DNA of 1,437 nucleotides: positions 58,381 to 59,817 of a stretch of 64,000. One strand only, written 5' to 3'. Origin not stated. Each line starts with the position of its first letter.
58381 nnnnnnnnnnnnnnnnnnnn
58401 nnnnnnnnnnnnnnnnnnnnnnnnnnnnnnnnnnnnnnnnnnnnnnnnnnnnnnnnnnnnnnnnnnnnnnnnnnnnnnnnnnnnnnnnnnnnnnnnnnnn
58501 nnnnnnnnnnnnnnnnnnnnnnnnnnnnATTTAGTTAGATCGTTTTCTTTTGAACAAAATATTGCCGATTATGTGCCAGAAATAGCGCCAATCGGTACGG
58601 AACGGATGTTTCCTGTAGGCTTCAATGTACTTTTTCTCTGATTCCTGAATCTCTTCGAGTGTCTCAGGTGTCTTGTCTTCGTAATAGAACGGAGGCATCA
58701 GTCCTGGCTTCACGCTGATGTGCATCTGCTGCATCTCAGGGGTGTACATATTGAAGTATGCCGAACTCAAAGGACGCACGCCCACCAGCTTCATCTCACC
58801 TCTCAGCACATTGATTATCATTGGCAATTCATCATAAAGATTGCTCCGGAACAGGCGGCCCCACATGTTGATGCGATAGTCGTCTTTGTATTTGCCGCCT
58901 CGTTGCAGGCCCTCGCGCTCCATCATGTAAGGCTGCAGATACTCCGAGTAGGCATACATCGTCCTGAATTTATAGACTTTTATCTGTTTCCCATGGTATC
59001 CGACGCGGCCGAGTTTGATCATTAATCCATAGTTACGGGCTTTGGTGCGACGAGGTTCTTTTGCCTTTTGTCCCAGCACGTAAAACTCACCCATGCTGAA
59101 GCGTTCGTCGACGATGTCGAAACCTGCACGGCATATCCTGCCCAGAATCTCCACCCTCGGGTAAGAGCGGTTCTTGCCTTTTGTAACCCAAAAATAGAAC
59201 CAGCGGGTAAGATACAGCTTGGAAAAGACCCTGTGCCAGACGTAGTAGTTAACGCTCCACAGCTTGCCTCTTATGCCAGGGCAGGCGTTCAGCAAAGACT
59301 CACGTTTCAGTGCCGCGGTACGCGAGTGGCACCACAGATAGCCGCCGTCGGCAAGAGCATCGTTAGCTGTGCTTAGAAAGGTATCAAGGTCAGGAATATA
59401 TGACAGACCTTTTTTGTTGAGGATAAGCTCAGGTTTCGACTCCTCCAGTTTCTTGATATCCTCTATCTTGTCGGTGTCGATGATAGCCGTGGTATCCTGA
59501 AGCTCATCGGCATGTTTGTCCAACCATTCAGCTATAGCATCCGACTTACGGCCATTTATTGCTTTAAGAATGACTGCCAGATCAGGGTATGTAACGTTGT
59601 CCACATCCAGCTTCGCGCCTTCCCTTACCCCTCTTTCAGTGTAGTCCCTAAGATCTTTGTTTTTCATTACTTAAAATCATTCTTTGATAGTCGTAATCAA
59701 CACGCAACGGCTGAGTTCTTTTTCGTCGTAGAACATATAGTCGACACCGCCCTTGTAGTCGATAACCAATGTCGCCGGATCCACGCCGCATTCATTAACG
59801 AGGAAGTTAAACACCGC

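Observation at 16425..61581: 45-kb, 44-gene, single-strand UpxY-led glycan locus combining ABC-exporter, Wzc/Wza and periplasmic GT-C machinery, with no Wzx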

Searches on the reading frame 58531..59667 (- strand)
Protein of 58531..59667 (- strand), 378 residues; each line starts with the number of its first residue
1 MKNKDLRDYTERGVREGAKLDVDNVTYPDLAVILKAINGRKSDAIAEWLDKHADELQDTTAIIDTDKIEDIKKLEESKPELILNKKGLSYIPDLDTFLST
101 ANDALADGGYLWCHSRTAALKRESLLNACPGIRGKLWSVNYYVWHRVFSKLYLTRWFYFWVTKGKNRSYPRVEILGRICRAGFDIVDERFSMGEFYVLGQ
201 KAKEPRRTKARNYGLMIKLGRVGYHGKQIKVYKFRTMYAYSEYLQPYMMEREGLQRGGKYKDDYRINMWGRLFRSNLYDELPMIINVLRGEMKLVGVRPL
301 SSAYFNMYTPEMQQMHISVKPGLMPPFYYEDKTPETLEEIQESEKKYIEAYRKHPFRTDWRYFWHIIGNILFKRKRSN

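Call 3: search_protein_families(library=pfam, proteins=[window:58531-59667:-])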
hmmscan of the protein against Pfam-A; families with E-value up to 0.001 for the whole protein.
window:58531-59667:- (378 aa): 2 families
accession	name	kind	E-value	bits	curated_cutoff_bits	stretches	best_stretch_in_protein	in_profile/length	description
PF02397.22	Bac_transf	-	3.6e-24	85.7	27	1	218-369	38-176/179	Bacterial sugar transferase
PF13489.12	Methyltransf_23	-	0.00085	19.5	27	0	70-186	74-162/164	Methyltransferase domain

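Call 9: search_protein_families(library=ncbifam, max_evalue=0.1, proteins=[window:58531-59667:-])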
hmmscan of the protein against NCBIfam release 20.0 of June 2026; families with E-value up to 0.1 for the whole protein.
window:58531-59667:- (378 aa): 10 families
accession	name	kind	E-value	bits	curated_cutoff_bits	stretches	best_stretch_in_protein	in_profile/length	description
TIGR03025.1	EPS_sugtrans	subfamily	1.3e-22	80.7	295.55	1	221-323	298-393/445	exopolysaccharide biosynthesis polyprenyl glycosylphosphotransferase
TIGR03022.1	WbaP_sugtrans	subfamily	6.8e-21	75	403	1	219-323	297-405/456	undecaprenyl-phosphate galactose phosphotransferase WbaP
TIGR03023.1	WcaJ_sugtrans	equivalog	2e-17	63.6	410.75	1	221-323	303-397/453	undecaprenyl-phosphate glucose phosphotransferase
NF041877.1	EPS_EpsZ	equivalog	2.7e-17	62.5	800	1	215-349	300-434/459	exopolysaccharide biosynthesis polyisoprenyl-phosphate hexose-1-phosphate transferase EpsZ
NF052601.1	undeca_RfbP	equivalog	9.6e-17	61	330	1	221-323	85-191/244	undecaprenyl-phosphate galactose phosphotransferase family protein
NF011751.0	PRK15204.1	equivalog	1.9e-15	56.5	907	1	220-324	318-426/476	undecaprenyl-phosphate galactose phosphotransferase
TIGR03013.1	EpsB_2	subfamily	1.8e-13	50.4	393.35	1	215-323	289-389/443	TIGR03013 family XrtA/PEP-CTERM system glycosyltransferase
NF007518.0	PRK10124.1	equivalog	1.6e-11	43.6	684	1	217-323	310-408/464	undecaprenyl-phosphate glucose phosphotransferase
NF045514.1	glycotran_HepC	equivalog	1.6e-10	40.6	140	1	221-300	157-212/220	heterocyst development glycosyltransferase HepC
NF050817.1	PolSacchBiosHfsE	equivalog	1.4e-08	34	750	1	220-300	311-382/467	polysaccharide biosynthesis protein HfsE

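Call 10: search_protein_families(library=pfam, max_evalue=10, proteins=[window:58531-59667:-])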
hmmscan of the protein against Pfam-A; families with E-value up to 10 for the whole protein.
window:58531-59667:- (378 aa): 3 families
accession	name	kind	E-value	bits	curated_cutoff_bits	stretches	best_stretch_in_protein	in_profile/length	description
PF02397.22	Bac_transf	-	3.6e-24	85.7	27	1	218-369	38-176/179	Bacterial sugar transferase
PF13489.12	Methyltransf_23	-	0.00085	19.5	27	1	70-186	74-162/164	Methyltransferase domain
PF22046.2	FabMG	-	0.21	10.8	27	1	175-248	195-263/431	Enoyl-acyl carrier protein reductase FabMG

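Call 38: find_homologous_proteins(query=window:58531-59667:-)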
Query window:58531-59667:- (378 aa): 4031 proteins with E <= 0.001 among 5645 candidates; the best 120 are listed.
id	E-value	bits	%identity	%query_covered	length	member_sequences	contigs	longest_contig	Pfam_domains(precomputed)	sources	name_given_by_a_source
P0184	1.4e-249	845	95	100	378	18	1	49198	PF02397.23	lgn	-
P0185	1.1e-242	823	92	100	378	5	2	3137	PF02397.23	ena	-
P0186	5.3e-232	788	88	100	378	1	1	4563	PF02397.23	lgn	-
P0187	6.2e-230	781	87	100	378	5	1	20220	PF02397.23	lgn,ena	-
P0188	1.5e-229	780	88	100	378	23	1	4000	PF02397.23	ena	-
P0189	4.4e-223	758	84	100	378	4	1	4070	PF02397.23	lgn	-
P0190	1.6e-217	740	81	100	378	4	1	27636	PF02397.23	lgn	-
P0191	5.7e-212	722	80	100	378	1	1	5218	PF02397.23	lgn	-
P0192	3.7e-209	712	78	100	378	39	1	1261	PF02397.23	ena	-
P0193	2.3e-206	703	79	100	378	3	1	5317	PF02397.23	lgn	-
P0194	9.5e-200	681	73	100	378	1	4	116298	PF02397.23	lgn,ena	-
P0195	1.5e-195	668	74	100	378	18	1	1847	PF02397.23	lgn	-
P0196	7.6e-194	662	74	100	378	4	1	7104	PF02397.23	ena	-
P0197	1.2e-192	658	72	100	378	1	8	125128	PF02397.23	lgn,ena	-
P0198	2.0e-191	654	72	100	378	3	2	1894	PF13489.13,PF02397.23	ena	-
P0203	2.6e-159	548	63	98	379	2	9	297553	PF02397.23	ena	-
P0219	7.6e-150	517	59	98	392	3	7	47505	PF02397.23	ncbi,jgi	jgi:lipopolysaccharide/colanic/teichoic acid biosynthesis glycosyltransferase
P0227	1.2e-148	513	60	98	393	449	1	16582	PF02397.23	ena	-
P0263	8.2e-145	501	59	98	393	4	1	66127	PF02397.23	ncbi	-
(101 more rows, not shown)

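Call 39: find_encoding_contigs(protein=P0219, flank=10000, max_places=3)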
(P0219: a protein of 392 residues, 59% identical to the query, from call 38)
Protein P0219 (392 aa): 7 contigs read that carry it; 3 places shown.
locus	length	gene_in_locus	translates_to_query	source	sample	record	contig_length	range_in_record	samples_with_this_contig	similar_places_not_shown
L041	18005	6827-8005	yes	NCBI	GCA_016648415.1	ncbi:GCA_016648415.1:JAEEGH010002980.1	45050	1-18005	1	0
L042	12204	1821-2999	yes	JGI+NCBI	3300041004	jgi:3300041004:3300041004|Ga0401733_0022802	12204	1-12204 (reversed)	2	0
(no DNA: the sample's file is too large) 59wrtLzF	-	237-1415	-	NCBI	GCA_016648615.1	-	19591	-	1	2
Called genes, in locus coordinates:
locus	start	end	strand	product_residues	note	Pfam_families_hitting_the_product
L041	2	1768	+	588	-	?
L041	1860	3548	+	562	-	PF02368:Big_2, PF02368:Big_2, PF02368:Big_2, PF22359:Big-like (weak), PF26918:Ig_Eae (weak), PF02368:Big_2, PF22359:Big-like, PF02368:Big_2, +5 more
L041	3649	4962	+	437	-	PF00691:OmpA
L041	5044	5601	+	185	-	PF00132:Hexapep, PF25084:LbH_EIF2B, PF14602:Hexapep_2 (faint), PF25087:GMPPB_C, PF00132:Hexapep (weak)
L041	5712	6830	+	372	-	PF00155:Aminotran_1_2, PF01041:DegT_DnrJ_EryC1, PF01212:Beta_elim_lyase (faint)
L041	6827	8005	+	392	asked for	PF02397:Bac_transf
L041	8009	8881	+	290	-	PF01061:ABC2_membrane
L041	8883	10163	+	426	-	PF00005:ABC_tran, PF13304:AAA_21 (faint), PF14524:Wzt_C (weak)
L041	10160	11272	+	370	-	PF01041:DegT_DnrJ_EryC1, PF01212:Beta_elim_lyase (faint)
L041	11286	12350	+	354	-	PF00535:Glycos_transf_2, PF10111:Glyco_tranf_2_2, PF13506:Glyco_transf_21 (weak), PF13641:Glyco_tranf_2_3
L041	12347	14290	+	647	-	PF00288:GHMP_kinases_N, PF00483:NTP_transferase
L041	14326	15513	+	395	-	PF02655:ATP-grasp_3, PF02786:CPSase_L_D2 (faint), PF07478:Dala_Dala_lig_C, PF13535:ATP-grasp_4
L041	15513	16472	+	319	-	-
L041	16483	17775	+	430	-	PF02655:ATP-grasp_3 (weak), PF15632:ATPgrasp_Ter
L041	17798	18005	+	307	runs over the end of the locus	PF04991:LicD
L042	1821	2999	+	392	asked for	PF02397:Bac_transf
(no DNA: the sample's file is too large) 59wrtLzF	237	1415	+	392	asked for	PF02397:Bac_transf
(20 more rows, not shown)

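Call 40: find_encoding_contigs(protein=P0203, flank=10000, max_places=2)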
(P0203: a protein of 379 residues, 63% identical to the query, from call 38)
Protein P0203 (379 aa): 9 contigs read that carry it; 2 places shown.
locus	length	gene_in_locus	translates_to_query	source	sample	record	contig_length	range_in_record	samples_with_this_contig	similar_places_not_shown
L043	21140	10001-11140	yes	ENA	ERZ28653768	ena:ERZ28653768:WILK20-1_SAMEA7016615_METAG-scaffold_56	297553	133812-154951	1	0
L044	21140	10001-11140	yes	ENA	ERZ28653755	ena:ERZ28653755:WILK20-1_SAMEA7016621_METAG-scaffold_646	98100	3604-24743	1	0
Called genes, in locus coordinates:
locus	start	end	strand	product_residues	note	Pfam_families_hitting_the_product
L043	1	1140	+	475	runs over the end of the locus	PF01637:ATPase_2, PF13191:AAA_16 (faint), PF13173:AAA_14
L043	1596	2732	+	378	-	-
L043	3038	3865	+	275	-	-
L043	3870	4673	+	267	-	PF08843:AbiEii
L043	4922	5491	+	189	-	-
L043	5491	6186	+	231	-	PF08843:AbiEii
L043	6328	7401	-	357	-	-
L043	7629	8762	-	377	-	PF17293:Arm-DNA-bind_5 (weak), PF13102:Phage_int_SAM_5, PF00589:Phage_integrase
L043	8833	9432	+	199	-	PF02357:NusG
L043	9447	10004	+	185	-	PF00132:Hexapep, PF25084:LbH_EIF2B, PF14602:Hexapep_2 (faint), PF25087:GMPPB_C (weak)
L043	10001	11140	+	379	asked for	PF02397:Bac_transf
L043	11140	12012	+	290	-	PF01061:ABC2_membrane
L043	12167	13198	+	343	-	PF00535:Glycos_transf_2, PF10111:Glyco_tranf_2_2 (weak), PF13641:Glyco_tranf_2_3 (weak)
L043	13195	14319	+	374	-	PF13450:NAD_binding_8, PF03275:GLF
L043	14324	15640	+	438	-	PF00005:ABC_tran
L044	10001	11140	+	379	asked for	PF02397:Bac_transf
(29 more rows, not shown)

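Call 43: search_solved_structures(query=window:58531-59667:-, max_evalue=1, show_alignments=1)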
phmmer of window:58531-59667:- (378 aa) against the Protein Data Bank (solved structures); distinct sequences matched with E-value up to 1: 7.
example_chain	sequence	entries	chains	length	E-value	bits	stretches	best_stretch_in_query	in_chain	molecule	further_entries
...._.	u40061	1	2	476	1.9e-13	53.3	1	219-325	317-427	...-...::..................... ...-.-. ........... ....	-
9s7s_A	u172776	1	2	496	2e-13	53.1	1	219-325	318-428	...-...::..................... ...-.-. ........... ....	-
30wc_A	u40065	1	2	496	2e-13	53.1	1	219-325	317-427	Undecaprenyl-phosphate galactose phosphotransferase WbaP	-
9s8l_A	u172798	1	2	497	2e-13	53.1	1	219-325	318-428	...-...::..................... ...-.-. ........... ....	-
8t53_A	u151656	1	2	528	2.5e-13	52.8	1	220-324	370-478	Undecaprenyl-phosphate galactose phosphotransferase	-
8e37_B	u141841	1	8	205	6.3e-11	44.9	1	220-324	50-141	N,N'-diacetylbacilliosaminyl-1-phosphate transferase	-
8g1n_A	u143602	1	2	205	1.1e-10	44.1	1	221-324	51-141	N,N'-diacetylbacilliosaminyl-1-phosphate transferase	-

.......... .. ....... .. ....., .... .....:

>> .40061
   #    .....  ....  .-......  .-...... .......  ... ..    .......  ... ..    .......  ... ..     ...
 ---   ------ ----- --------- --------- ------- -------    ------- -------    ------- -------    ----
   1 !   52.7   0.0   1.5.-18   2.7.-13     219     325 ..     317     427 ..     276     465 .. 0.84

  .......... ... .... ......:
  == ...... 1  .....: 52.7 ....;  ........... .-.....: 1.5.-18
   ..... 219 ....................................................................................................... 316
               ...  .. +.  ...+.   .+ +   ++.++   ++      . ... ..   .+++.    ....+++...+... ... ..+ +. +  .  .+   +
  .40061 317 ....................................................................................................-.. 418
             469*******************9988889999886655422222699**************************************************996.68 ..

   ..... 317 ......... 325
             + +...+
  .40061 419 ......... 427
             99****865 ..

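Call 54: find_encoding_contigs(protein=P0227, flank=10000, max_places=3)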
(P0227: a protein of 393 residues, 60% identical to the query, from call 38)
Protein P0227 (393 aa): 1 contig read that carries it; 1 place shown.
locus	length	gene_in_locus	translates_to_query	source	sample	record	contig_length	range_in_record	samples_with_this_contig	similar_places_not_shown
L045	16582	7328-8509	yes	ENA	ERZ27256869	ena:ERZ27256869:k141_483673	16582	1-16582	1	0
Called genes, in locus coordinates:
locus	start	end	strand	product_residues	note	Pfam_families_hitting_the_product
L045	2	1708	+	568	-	?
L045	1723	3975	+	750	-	-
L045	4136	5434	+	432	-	PF00691:OmpA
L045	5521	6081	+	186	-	PF25084:LbH_EIF2B, PF14602:Hexapep_2 (faint), PF00132:Hexapep (weak), PF25087:GMPPB_C, PF00132:Hexapep (weak)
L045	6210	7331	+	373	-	PF00155:Aminotran_1_2, PF01041:DegT_DnrJ_EryC1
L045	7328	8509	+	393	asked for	PF02397:Bac_transf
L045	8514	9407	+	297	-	PF01061:ABC2_membrane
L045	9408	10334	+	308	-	PF00535:Glycos_transf_2, PF10111:Glyco_tranf_2_2, PF13641:Glyco_tranf_2_3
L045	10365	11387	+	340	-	PF01757:Acyl_transf_3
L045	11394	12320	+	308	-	PF00535:Glycos_transf_2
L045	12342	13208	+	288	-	PF00535:Glycos_transf_2, PF10111:Glyco_tranf_2_2, PF13641:Glyco_tranf_2_3 (weak)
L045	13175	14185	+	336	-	PF00535:Glycos_transf_2, PF10111:Glyco_tranf_2_2, PF13641:Glyco_tranf_2_3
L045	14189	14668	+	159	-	PF01467:CTP_transf_like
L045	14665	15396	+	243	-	PF00106:adh_short, PF13561:adh_short_C2 (weak)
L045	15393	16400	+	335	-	-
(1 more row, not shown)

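Call 55: find_encoding_contigs(protein=P0263, flank=10000, max_places=2)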
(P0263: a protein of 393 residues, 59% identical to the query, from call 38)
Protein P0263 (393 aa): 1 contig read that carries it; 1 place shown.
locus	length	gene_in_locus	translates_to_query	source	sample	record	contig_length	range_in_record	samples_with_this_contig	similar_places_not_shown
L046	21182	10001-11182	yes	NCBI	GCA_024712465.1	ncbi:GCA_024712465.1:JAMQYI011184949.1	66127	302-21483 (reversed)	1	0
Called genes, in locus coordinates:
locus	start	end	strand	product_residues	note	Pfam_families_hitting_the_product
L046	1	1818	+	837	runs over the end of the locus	PF02837:Glyco_hydro_2_N (weak), PF22666:Glyco_hydro_2_N2 (faint), PF00703:Glyco_hydro_2, PF02836:Glyco_hydro_2_C, PF16355:DUF4982, PF18565:Glyco_hydro2_C5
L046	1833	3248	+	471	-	PF00083:Sugar_tr, PF07690:MFS_1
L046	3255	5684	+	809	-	PF12146:Hydrolase_4 (faint), PF00930:DPPIV_N, PF00326:Peptidase_S9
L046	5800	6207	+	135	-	PF02961:SAM_BAF (faint), PF10391:DNA_pol_lambd_f (faint), PF11731:Cdd1 (faint), PF14520:HHH_5 (weak), PF14229:DUF4332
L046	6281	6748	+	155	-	-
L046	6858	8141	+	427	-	PF00691:OmpA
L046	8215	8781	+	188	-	PF25084:LbH_EIF2B, PF00132:Hexapep, PF25087:GMPPB_C, PF14602:Hexapep_2 (weak), PF00132:Hexapep (weak)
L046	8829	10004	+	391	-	PF00155:Aminotran_1_2, PF01041:DegT_DnrJ_EryC1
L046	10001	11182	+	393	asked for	PF02397:Bac_transf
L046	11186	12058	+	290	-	PF01061:ABC2_membrane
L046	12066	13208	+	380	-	PF13450:NAD_binding_8, PF03275:GLF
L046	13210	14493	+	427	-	PF00005:ABC_tran, PF13304:AAA_21 (faint), PF14524:Wzt_C (weak)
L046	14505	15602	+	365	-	PF01041:DegT_DnrJ_EryC1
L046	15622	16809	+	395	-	PF02655:ATP-grasp_3, PF02786:CPSase_L_D2 (weak), PF07478:Dala_Dala_lig_C, PF13535:ATP-grasp_4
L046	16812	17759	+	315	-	-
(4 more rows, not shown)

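Call 64: list_cluster_members(proteins=[window:58531-59667:-, window:24378-25784:-, window:19698-20477:-, window:44864-46504:-])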
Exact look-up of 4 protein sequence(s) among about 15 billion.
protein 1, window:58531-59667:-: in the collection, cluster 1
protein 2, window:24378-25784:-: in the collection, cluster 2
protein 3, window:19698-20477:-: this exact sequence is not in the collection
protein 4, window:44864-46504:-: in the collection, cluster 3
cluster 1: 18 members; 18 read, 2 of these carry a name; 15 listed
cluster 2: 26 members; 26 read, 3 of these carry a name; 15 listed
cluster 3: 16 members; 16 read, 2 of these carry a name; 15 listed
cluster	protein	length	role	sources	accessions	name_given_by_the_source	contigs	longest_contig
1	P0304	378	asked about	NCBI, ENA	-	-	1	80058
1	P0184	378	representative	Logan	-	-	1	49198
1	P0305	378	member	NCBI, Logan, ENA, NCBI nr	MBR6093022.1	MAG: sugar transferase [Bacteroidales bacterium] | sugar transferase [Bacteroidales bacterium]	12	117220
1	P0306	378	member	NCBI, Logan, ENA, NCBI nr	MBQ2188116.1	MAG: sugar transferase [Bacteroidales bacterium] | sugar transferase [Bacteroidales bacterium]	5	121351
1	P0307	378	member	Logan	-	-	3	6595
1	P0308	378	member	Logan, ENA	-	-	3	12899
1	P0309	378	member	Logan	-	-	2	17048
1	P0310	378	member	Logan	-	-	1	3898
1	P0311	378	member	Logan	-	-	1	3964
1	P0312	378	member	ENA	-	-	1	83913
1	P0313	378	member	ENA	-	-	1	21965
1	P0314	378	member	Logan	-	-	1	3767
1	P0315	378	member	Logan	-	-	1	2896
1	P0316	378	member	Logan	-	-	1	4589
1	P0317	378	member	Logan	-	-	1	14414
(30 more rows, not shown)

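Call 65: find_encoding_contigs(protein=P0184, flank=10000, max_places=1)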
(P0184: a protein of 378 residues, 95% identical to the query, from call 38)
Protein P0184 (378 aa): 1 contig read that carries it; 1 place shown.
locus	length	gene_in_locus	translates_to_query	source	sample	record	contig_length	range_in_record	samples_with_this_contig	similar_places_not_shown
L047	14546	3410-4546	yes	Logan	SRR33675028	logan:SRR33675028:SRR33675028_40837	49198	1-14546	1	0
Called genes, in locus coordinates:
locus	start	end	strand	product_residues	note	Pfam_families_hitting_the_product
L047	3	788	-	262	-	?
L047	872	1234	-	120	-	PF03965:Penicillinase_R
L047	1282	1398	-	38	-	-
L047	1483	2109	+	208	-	PF02357:NusG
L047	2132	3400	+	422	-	PF00691:OmpA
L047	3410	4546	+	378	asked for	PF02397:Bac_transf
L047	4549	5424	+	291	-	PF01061:ABC2_membrane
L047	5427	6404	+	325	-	PF00535:Glycos_transf_2, PF10111:Glyco_tranf_2_2, PF13641:Glyco_tranf_2_3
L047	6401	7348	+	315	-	PF01501:Glyco_transf_8, PF18404:Glyco_transf_24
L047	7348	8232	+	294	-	PF01370:Epimerase, PF04321:RmlD_sub_bind, PF16363:GDP_Man_Dehyd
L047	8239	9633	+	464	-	PF03559:Hexose_dehydrat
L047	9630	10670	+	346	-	PF01408:GFO_IDH_MocA, PF02894:GFO_IDH_MocA_C, PF22725:GFO_IDH_MocA_C3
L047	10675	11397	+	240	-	PF01128:IspD, PF12804:NTP_transf_3 (weak)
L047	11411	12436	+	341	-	PF01073:3Beta_HSD, PF01370:Epimerase, PF02719:Polysacc_synt_2 (faint), PF04321:RmlD_sub_bind, PF16363:GDP_Man_Dehyd, PF07993:NAD_binding_4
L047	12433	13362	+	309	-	PF04991:LicD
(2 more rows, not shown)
